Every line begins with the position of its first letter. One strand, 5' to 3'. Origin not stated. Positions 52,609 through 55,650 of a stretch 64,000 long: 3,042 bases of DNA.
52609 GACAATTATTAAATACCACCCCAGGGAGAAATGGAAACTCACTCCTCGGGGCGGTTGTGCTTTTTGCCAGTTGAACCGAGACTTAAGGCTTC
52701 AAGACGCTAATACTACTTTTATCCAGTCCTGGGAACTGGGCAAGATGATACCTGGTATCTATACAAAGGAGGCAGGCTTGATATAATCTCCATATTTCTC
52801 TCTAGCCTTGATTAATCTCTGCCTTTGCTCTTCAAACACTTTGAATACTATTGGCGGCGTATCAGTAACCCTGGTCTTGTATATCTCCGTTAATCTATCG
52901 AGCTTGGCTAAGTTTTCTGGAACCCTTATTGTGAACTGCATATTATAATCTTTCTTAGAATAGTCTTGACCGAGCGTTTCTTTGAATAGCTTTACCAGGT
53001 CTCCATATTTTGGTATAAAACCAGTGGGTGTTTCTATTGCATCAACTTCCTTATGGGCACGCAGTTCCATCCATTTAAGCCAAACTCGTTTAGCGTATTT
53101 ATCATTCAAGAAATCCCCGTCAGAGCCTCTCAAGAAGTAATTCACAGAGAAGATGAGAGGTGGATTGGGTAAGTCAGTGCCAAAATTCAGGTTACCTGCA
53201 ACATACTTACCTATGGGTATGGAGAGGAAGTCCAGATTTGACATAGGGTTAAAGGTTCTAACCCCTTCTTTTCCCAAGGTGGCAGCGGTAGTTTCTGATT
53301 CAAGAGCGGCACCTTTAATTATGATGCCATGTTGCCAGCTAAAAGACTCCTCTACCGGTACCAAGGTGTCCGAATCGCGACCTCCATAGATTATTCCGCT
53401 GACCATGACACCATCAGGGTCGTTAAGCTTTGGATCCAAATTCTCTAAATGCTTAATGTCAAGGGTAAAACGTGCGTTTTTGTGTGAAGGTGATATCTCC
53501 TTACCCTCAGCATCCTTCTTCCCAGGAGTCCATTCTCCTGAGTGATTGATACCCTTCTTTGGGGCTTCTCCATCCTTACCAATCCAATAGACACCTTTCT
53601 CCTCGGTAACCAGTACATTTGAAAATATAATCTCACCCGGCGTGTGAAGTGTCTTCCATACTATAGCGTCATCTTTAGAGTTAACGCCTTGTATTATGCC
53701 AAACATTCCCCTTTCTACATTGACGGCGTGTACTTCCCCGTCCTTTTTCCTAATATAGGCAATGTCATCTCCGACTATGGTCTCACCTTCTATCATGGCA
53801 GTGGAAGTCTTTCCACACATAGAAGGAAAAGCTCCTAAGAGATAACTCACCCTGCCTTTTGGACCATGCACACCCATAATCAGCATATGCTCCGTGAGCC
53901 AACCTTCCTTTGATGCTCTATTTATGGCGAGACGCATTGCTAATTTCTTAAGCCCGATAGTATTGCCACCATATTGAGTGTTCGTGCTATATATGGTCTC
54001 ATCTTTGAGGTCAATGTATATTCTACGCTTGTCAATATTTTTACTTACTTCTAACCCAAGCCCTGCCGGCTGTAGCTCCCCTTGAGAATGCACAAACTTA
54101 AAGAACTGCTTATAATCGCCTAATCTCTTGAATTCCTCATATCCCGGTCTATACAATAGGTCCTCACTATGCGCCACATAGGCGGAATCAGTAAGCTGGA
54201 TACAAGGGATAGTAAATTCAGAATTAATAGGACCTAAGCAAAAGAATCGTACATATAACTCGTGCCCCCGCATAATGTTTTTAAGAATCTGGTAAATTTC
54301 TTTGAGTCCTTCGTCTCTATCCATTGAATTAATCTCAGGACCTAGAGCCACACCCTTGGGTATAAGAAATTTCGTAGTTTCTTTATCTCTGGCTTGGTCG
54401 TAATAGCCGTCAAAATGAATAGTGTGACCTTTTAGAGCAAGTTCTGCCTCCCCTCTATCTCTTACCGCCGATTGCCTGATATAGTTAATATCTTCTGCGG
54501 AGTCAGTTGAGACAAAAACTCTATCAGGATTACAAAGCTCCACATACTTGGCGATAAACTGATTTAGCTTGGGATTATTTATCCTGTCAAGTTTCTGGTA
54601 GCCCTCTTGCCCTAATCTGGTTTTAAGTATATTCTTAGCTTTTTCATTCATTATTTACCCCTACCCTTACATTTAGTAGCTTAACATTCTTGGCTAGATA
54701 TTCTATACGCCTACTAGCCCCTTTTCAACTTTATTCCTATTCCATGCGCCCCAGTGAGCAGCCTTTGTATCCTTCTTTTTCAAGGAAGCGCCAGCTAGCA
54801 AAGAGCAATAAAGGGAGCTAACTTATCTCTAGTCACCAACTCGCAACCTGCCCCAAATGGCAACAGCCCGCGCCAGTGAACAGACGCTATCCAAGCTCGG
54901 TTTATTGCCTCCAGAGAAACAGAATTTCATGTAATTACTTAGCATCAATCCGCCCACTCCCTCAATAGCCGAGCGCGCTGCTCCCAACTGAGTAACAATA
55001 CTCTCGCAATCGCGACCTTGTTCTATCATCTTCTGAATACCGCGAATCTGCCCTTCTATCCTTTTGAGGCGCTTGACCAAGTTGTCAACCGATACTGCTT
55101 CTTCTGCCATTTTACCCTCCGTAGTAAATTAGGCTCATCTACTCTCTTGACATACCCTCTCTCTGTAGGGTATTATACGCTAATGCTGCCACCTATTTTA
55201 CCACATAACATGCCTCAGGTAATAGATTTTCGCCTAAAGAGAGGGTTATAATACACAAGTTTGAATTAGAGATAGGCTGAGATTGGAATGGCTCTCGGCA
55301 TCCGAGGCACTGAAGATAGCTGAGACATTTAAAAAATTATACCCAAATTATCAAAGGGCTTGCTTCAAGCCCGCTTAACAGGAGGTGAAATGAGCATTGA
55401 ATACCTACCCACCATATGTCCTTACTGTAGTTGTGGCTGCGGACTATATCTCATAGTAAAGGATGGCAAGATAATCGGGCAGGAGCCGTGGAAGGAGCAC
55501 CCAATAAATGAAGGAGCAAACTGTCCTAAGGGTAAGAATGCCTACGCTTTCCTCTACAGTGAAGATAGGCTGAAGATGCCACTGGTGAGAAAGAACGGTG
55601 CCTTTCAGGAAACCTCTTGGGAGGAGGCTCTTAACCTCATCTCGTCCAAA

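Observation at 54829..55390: CsoR-family repressor without the canonical His ligand, and a TACCC...GGGTA palindrome inside a divergent promoter shared with fdhAB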

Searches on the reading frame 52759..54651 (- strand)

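Call 4: search_protein_families(library=pfam, proteins=[window:52759-54651:-])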
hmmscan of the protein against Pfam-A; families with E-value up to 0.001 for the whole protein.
window:52759-54651:- (630 aa): 2 families
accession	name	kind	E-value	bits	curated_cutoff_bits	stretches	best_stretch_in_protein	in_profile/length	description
PF00821.23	PEPCK_GTP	-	1.7e-109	366.3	23.8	1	251-612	1-357/357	Phosphoenolpyruvate carboxykinase C-terminal P-loop domain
PF17297.7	PEPCK_N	-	1.9e-62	211.2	23.8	1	31-246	1-217/218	Phosphoenolpyruvate carboxykinase N-terminal domain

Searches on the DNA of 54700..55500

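Call 7: search_rna_families(source=window, start=54700, end=55500, threshold=evalue, max_evalue=10, show_alignments=3)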
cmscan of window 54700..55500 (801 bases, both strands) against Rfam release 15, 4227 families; matches with E-value up to 10: 3.
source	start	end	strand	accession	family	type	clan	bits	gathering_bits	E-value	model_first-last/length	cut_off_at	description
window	55217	55384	-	RF01979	HOTAIRM1_5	Gene; lncRNA;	-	16.9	60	7.3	1-145/145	no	HOX antisense intergenic RNA myeloid 1 conserved region 5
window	54953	55161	-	RF02247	Six3os1_2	Gene; lncRNA;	-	12.1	80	9.5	1-217/217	no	Six3os1 conserved region 2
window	55002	55034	-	RF01141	sR18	Gene; snRNA; snoRNA; CD-box;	-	11.3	45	9.8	1-56/56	no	Small nucleolar RNA sR18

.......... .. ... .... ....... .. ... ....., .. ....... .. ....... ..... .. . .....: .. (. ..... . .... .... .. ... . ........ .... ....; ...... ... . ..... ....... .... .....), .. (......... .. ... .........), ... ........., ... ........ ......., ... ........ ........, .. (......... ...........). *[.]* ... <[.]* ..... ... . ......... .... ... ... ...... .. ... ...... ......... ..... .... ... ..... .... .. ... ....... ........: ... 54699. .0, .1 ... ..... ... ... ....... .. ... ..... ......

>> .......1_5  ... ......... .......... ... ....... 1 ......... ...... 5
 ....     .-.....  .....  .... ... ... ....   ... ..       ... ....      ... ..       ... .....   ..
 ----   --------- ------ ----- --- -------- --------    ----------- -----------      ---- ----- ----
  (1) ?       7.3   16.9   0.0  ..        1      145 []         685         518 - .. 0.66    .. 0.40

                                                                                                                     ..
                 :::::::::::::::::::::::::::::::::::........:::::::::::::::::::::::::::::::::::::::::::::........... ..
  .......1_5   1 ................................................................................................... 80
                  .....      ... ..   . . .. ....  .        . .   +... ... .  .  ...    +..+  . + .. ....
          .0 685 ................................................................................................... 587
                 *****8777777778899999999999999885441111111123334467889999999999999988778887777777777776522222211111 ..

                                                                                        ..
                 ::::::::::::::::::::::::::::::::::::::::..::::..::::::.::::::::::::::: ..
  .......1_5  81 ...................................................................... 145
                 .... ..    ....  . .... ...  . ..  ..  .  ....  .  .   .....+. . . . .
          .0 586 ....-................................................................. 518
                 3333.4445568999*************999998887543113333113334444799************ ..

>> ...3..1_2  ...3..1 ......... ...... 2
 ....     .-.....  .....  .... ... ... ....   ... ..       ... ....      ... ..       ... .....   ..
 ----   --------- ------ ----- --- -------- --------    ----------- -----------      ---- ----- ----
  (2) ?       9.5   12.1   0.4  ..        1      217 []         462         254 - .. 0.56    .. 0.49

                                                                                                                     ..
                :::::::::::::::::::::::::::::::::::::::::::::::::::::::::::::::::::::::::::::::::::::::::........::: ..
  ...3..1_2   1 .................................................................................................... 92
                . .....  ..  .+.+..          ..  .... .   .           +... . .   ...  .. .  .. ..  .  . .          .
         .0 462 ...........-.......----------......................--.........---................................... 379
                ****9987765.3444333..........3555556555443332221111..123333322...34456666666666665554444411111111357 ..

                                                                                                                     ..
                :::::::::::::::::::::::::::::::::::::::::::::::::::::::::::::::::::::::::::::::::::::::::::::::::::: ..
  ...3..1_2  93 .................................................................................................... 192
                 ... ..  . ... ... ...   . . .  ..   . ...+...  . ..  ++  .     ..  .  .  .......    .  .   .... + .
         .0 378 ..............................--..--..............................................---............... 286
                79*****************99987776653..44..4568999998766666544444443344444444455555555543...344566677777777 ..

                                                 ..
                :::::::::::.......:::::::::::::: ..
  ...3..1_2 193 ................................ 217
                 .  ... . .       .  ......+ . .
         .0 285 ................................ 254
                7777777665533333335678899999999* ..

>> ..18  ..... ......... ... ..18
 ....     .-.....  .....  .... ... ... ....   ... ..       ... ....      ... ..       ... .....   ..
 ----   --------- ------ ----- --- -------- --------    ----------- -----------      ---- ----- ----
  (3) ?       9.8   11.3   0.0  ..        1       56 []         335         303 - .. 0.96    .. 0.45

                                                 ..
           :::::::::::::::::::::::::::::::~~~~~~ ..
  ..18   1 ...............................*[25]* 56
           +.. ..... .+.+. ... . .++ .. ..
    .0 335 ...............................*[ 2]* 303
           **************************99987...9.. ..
